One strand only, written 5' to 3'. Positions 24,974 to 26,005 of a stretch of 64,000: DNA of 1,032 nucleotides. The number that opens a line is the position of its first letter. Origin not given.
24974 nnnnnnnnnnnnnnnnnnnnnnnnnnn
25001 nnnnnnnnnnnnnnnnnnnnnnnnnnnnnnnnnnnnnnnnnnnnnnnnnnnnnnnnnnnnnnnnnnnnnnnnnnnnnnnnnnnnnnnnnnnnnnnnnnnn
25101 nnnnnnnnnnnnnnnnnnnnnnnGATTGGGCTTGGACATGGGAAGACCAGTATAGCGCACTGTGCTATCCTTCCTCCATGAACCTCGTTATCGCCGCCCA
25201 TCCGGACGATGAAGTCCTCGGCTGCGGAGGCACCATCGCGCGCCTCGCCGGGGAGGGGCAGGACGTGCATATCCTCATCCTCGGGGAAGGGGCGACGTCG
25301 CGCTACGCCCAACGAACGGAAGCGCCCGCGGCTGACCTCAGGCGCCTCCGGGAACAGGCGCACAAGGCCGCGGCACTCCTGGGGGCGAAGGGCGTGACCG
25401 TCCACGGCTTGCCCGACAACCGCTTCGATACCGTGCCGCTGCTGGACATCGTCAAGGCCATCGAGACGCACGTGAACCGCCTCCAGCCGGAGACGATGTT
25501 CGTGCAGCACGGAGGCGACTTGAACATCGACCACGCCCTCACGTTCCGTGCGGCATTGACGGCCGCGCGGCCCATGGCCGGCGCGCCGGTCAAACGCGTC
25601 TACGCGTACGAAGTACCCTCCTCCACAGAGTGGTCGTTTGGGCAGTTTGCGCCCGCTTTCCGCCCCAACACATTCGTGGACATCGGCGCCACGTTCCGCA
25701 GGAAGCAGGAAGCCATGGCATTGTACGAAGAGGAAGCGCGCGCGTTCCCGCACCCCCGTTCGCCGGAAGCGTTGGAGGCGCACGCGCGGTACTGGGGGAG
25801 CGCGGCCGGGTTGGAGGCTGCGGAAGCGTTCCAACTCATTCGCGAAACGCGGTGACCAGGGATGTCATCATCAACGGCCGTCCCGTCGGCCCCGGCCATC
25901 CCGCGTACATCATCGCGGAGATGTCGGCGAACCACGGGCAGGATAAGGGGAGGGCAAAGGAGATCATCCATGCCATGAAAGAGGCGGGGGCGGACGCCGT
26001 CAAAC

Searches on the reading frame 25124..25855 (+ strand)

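Call 11: search_protein_families(library=ncbifam, proteins=[window:25124-25855:+], max_evalue=0.000001)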
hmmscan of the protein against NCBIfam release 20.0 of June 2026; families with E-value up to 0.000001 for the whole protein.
window:25124-25855:+ (243 aa): 3 families
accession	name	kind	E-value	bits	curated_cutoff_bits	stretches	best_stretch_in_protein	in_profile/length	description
TIGR04001.1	thiol_BshB1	equivalog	4.4e-17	62.6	182.5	1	21-238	5-220/226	bacillithiol biosynthesis deacetylase BshB1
TIGR04000.1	thiol_BshB2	equivalog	5.7e-08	32.7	195.25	1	21-199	4-179/217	bacillithiol biosynthesis deacetylase BshB2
TIGR03445.1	mycothiol_MshB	equivalog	6e-07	29.6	224.35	0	21-77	1-62/284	N-acetyl-1-D-myo-inositol-2-amino-2-deoxy-alpha-D-glucopyranoside deacetylase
